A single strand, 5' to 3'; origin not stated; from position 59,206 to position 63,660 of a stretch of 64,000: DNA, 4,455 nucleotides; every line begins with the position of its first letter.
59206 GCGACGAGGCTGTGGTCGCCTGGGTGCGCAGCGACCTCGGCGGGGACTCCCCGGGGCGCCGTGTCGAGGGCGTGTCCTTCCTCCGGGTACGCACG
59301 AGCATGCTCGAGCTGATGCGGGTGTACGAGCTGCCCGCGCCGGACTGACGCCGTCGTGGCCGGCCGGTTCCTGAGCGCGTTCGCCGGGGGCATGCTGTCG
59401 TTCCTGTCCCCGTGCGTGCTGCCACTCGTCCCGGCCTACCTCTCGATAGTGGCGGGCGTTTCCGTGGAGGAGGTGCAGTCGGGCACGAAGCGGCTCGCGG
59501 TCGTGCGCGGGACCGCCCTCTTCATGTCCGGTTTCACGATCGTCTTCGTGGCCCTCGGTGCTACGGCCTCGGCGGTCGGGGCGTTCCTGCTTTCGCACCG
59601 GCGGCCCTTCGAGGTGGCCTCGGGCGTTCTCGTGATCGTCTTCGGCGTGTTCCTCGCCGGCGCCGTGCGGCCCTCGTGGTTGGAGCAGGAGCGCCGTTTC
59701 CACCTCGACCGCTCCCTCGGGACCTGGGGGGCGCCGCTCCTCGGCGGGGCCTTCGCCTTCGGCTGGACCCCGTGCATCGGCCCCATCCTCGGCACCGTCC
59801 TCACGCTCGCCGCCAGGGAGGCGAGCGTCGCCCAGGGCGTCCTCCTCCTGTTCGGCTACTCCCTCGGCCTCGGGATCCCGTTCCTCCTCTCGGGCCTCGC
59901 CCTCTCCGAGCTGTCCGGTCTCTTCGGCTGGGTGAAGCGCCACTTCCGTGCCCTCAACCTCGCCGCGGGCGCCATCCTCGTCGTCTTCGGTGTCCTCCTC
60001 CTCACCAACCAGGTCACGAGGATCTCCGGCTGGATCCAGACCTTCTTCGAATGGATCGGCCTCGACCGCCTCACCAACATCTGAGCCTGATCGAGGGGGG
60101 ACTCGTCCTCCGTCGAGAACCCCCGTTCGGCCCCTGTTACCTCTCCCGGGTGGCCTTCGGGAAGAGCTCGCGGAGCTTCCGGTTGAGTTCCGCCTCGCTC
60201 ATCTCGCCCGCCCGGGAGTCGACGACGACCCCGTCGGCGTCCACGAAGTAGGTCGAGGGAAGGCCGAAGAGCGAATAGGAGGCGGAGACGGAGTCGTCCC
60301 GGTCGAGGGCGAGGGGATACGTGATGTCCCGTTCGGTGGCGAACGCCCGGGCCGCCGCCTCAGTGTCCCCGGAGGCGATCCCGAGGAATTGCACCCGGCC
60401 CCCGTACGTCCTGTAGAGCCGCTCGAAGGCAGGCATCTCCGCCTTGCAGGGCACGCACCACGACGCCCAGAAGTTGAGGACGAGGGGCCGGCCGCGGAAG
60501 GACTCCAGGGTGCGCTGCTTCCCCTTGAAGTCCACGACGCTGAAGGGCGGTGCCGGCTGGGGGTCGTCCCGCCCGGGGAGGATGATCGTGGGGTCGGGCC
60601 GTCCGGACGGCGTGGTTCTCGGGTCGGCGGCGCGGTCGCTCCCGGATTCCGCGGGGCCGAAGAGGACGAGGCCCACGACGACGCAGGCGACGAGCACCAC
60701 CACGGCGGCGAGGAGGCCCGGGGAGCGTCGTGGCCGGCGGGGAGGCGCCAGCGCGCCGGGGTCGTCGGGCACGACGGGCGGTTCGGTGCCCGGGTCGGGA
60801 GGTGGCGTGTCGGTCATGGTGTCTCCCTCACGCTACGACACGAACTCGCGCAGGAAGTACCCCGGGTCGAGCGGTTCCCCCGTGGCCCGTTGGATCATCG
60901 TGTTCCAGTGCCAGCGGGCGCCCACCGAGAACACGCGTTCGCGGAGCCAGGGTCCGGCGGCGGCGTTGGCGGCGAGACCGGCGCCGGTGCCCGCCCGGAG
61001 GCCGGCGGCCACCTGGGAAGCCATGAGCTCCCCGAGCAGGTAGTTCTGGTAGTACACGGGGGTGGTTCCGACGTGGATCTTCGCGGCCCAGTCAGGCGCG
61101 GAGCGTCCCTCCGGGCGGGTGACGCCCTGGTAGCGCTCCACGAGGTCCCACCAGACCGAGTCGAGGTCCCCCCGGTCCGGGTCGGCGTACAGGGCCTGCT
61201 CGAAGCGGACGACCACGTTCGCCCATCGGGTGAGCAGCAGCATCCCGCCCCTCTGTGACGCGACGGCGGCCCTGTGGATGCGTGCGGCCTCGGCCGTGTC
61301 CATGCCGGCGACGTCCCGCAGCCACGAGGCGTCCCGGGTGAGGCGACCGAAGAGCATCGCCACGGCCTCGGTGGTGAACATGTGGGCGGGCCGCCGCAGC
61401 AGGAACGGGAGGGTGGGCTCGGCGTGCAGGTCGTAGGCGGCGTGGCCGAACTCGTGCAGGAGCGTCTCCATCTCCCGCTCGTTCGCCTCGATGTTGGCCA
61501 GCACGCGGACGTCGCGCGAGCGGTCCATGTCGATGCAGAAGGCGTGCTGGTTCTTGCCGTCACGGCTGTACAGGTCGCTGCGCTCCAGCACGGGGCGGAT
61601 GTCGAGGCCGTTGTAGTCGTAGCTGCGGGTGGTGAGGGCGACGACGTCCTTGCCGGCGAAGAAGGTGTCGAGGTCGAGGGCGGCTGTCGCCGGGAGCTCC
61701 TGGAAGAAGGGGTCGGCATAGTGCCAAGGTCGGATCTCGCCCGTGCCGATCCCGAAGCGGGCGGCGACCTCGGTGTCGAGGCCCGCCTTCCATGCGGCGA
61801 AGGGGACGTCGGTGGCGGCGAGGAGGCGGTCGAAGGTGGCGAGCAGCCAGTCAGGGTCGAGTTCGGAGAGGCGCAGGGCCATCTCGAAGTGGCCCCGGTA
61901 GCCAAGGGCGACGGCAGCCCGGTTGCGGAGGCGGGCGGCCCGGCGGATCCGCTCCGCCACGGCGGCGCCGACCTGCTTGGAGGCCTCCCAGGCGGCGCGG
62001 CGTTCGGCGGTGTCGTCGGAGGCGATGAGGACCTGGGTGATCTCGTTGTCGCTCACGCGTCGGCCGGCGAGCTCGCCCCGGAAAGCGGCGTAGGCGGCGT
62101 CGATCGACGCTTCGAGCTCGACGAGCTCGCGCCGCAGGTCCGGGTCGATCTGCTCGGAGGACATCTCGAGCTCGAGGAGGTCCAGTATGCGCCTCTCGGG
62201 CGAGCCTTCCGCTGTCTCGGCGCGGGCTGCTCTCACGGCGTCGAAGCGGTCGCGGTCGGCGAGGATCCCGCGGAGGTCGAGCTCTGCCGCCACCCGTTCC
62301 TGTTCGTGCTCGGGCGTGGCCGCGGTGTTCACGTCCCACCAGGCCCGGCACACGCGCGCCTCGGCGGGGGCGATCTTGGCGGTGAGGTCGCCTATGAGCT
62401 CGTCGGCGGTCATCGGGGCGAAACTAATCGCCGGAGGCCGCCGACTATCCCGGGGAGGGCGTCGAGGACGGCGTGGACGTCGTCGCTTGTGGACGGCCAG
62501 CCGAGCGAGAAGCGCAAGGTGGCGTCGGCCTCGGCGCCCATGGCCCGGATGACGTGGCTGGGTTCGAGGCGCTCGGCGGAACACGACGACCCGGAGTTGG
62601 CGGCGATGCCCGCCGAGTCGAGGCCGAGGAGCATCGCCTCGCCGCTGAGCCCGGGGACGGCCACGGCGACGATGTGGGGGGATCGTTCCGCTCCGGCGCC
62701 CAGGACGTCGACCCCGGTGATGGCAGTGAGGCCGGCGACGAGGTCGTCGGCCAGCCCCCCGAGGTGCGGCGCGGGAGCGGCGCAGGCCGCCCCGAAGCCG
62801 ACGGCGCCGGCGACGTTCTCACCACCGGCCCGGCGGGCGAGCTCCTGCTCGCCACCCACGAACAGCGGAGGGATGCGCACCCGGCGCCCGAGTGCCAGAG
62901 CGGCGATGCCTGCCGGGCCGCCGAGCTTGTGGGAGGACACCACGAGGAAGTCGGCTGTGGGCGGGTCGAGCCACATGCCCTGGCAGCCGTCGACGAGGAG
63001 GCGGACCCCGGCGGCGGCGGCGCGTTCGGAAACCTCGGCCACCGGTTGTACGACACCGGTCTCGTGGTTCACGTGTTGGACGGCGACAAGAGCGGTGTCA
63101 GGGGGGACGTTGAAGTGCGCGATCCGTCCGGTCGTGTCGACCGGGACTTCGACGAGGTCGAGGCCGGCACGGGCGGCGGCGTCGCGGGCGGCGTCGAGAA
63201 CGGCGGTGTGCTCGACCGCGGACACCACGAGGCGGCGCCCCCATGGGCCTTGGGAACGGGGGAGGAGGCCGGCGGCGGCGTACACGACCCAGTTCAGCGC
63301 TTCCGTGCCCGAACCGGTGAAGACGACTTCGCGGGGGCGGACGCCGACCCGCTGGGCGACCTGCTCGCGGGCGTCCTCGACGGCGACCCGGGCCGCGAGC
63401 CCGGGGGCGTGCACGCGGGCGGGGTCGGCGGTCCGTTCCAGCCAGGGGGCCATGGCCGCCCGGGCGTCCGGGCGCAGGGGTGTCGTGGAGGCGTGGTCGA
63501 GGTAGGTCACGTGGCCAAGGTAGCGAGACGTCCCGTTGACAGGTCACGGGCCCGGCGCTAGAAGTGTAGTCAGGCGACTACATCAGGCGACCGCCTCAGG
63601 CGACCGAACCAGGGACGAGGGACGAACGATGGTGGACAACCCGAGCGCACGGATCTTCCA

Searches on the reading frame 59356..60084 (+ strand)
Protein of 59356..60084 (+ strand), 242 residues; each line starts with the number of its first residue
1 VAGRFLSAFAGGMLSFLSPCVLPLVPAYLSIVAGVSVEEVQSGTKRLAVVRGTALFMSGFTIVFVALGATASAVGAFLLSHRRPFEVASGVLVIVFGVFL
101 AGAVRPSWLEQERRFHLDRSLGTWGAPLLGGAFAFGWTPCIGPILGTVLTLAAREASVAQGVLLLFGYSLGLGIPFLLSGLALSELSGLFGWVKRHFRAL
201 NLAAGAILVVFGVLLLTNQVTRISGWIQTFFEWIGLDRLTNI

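Call 24: search_protein_families(library=pfam, proteins=[window:59356-60084:+], max_evalue=0.00001)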
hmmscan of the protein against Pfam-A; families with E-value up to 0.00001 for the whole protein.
window:59356-60084:+ (242 aa): 1 family
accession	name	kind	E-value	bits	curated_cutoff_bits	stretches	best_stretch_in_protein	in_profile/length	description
PF02683.22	DsbD_TM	-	1.7e-13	50.8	27.1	1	7-204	7-210/219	Cytochrome C biogenesis protein transmembrane domain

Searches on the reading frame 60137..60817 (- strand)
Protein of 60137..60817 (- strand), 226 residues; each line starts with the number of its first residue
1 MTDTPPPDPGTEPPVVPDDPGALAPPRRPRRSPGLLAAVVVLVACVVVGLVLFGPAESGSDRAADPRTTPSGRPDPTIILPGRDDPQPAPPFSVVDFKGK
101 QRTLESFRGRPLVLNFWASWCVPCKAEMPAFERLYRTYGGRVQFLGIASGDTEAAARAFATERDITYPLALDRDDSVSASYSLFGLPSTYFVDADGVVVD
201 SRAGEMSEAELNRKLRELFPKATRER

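Call 24: search_protein_families(library=pfam, proteins=[window:60137-60817:-], max_evalue=0.00001)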
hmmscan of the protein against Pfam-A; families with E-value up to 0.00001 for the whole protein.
window:60137-60817:- (226 aa): 5 families
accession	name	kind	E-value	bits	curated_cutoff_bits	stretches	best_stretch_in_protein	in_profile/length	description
PF00578.27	AhpC-TSA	-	8.6e-26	90.7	26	1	87-199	3-122/124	AhpC/TSA family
PF08534.16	Redoxin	-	8.1e-22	78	26.6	1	87-211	4-144/148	Redoxin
PF00085.26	Thioredoxin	-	4.9e-08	33.4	23.5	1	110-158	19-67/103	Thioredoxin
PF13905.12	Thioredoxin_8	-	1.5e-07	32.1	27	1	109-196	1-92/94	Thioredoxin-like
PF00837.23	T4_deiodinase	-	2.5e-06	27.4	27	1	87-154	77-147/237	Iodothyronine deiodinase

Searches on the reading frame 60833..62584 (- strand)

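Call 24: search_protein_families(library=pfam, proteins=[window:60833-62584:-], max_evalue=0.00001)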
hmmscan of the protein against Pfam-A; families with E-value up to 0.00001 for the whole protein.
window:60833-62584:- (583 aa): 3 families
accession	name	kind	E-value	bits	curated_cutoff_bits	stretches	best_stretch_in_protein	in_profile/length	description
PF01401.24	Peptidase_M2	-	9.1e-18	64.6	23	2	347-570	318-549/581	Angiotensin-converting enzyme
PF01432.26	Peptidase_M3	-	1.2e-14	55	27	1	186-581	2-455/457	Peptidase family M3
PF02074.21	Peptidase_M32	-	3.2e-11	43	25.1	0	511-579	410-483/489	Carboxypeptidase Taq (M32) metallopeptidase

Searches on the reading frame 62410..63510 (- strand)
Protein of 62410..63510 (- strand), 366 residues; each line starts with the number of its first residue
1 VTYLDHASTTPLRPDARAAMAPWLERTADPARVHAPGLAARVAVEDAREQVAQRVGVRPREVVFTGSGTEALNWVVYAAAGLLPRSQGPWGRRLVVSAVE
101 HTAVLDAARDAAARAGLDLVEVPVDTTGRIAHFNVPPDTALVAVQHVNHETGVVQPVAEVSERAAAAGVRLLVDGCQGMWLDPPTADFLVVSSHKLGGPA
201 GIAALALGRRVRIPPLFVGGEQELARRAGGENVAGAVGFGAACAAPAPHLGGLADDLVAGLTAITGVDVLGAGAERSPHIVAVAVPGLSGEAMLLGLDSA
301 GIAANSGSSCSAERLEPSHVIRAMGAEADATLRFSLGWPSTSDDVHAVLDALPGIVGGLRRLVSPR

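Call 24: search_protein_families(library=pfam, proteins=[window:62410-63510:-], max_evalue=0.00001)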
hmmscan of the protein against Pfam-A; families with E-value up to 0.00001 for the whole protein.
window:62410-63510:- (366 aa): 1 family
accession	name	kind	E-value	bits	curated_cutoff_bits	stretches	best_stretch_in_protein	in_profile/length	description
PF00266.25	Aminotran_5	-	3.2e-52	178.2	21.5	1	2-347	1-370/371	Aminotransferase class-V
